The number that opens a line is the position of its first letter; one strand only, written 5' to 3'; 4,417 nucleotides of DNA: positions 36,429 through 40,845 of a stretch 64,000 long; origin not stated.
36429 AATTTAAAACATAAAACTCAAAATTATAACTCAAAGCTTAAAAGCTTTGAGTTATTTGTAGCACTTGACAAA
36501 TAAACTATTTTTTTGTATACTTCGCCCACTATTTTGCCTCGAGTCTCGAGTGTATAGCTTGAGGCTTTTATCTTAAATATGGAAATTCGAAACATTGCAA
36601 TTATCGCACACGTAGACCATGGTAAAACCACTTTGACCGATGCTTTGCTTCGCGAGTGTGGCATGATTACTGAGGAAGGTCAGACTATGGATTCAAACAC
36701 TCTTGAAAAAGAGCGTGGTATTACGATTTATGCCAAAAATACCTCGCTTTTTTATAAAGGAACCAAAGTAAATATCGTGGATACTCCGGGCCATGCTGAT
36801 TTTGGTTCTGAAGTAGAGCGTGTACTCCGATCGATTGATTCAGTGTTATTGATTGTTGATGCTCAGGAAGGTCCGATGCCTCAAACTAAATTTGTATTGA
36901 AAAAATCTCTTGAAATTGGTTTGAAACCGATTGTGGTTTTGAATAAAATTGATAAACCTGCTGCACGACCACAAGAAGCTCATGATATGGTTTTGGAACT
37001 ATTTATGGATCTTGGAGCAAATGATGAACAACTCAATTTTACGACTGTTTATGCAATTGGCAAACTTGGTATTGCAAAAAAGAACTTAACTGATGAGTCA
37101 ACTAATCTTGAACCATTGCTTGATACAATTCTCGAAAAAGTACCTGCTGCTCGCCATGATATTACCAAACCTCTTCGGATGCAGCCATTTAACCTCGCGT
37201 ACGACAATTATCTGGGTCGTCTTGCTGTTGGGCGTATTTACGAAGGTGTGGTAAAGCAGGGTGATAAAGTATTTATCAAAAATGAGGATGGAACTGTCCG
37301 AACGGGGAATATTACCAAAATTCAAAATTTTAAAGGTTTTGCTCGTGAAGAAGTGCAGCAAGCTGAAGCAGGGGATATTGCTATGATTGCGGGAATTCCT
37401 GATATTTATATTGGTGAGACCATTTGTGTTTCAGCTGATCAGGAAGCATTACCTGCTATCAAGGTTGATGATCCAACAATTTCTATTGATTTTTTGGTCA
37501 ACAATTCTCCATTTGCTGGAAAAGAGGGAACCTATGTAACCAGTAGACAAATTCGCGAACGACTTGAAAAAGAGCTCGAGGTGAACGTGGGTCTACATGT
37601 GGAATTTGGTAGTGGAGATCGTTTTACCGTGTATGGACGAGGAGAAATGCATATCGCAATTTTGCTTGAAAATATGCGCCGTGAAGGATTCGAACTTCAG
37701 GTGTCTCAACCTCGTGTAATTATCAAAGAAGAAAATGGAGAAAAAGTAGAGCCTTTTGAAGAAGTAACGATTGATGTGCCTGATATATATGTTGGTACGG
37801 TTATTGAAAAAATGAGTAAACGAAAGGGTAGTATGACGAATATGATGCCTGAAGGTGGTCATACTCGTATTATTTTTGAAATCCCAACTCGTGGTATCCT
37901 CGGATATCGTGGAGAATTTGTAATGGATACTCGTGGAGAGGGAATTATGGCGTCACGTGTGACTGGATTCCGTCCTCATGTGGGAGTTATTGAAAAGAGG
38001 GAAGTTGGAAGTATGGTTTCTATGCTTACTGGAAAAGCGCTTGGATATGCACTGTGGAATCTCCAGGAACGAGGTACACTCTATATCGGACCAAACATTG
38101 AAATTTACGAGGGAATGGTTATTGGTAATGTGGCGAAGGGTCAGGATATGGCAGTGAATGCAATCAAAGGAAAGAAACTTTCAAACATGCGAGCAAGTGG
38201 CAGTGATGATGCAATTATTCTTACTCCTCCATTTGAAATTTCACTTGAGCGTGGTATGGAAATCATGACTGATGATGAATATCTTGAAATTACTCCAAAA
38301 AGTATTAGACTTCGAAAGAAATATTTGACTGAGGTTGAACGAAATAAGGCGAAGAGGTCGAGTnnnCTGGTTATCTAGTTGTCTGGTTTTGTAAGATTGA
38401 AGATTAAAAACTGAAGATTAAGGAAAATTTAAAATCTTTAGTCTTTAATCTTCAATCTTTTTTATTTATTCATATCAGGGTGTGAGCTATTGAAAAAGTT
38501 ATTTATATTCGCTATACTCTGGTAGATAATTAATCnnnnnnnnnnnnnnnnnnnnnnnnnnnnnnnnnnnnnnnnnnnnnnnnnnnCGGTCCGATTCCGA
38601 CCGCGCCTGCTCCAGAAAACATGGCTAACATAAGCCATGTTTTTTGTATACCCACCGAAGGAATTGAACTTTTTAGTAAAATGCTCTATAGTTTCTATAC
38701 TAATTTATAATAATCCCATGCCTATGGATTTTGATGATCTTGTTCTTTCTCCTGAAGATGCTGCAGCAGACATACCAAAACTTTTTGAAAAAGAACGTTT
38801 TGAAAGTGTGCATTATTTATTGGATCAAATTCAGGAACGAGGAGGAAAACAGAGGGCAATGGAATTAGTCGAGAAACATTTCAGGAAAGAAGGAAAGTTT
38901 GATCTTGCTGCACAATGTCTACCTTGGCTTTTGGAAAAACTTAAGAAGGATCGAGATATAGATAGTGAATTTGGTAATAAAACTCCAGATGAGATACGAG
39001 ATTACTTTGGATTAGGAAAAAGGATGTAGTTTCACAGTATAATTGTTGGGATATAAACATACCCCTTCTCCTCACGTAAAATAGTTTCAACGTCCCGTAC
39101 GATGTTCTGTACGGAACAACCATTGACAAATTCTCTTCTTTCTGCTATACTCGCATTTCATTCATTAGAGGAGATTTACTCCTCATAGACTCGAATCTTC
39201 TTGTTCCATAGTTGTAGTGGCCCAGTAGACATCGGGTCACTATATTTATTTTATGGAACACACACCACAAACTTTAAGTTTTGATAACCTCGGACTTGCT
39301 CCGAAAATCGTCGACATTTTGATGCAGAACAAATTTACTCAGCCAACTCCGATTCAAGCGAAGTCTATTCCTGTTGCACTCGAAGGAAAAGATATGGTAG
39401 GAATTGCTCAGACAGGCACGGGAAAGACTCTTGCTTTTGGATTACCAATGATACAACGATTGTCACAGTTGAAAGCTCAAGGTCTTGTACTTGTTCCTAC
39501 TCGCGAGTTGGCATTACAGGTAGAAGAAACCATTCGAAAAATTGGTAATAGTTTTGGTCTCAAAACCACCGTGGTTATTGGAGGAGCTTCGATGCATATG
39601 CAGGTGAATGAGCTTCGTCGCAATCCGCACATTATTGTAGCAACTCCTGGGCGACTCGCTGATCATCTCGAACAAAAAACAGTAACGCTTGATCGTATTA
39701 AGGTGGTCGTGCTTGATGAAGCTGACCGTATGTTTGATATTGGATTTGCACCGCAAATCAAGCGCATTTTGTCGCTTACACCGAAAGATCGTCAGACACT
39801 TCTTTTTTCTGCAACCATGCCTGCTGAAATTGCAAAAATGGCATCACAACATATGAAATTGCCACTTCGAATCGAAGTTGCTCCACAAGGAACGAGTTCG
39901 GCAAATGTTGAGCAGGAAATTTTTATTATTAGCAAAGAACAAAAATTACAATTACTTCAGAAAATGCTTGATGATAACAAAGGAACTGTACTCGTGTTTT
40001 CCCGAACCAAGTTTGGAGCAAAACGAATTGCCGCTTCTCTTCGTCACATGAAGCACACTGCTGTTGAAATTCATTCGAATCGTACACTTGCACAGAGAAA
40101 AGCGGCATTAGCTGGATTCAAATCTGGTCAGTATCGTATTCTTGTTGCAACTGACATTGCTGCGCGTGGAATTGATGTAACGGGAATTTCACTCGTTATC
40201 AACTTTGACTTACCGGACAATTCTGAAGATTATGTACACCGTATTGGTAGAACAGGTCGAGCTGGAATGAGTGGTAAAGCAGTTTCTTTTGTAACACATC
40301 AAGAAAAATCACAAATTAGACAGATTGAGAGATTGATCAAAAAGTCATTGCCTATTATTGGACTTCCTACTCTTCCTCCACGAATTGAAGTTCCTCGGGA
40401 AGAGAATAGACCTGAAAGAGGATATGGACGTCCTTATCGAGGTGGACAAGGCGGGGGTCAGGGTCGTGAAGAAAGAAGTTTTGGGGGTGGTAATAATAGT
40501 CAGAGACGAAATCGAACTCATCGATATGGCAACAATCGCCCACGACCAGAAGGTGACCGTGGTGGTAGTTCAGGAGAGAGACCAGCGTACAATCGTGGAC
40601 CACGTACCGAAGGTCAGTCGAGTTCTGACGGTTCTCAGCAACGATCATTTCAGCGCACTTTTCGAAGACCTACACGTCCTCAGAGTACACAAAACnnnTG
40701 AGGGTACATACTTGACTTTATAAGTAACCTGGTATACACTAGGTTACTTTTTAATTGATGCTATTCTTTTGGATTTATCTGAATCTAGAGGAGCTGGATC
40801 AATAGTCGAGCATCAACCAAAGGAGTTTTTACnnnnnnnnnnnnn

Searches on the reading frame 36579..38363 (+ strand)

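Call 89: search_protein_families(library=pfam, proteins=[window:36579-38363:+], max_evalue=0.00001)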
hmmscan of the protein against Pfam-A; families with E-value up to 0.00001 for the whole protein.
window:36579-38363:+ (595 aa): 6 families
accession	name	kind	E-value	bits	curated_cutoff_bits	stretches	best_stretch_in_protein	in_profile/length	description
PF00009.33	GTP_EFTU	-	8e-53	179.3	26.5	1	2-189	2-187/188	Elongation factor Tu GTP binding domain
PF21018.2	BipA_C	-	2.2e-41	140.5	23.8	1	477-584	2-109/110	TypA/BipA C-terminal domain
PF00679.30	EFG_C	-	1.1e-19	70.6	27.9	1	390-472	3-86/89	Elongation factor G C-terminus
PF03144.31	GTP_EFTU_D2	-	3.1e-14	53.6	30.3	1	213-283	1-73/73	Elongation factor Tu domain 2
PF22042.2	EF-G_D2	-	3.4e-09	37.1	27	1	204-284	7-83/84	Elongation factor G domain 2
PF01926.29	MMR_HSR1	-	2e-07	31.5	21.9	1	6-123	2-113/113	50S ribosome-binding GTPase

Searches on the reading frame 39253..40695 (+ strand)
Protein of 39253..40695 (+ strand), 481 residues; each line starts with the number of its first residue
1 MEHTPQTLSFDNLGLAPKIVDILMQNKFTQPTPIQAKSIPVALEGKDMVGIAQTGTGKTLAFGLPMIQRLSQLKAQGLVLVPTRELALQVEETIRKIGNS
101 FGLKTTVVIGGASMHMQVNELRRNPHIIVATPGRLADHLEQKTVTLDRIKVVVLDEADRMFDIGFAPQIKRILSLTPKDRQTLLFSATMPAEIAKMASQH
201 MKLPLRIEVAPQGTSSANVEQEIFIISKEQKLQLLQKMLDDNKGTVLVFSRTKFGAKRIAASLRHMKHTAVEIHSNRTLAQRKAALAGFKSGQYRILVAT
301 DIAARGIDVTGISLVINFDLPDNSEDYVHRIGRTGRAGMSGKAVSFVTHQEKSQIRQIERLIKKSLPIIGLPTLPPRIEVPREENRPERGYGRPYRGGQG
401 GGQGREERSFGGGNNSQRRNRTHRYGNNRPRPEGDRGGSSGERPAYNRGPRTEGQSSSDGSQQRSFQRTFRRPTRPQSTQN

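Call 89: search_protein_families(library=pfam, proteins=[window:39253-40695:+], max_evalue=0.00001)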
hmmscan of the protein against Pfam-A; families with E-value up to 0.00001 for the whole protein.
window:39253-40695:+ (481 aa): 3 families
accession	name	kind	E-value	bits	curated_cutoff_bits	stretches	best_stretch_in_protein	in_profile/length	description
PF00270.35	DEAD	-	8.8e-54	182.2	26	1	32-194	1-165/167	DEAD/DEAH box helicase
PF00271.37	Helicase_C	-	6e-29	100.9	23.5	1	231-338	2-110/110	Helicase conserved C-terminal domain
PF04851.21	ResIII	-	3.9e-10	40.3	22.5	1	51-189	29-162/164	Type III restriction enzyme, res subunit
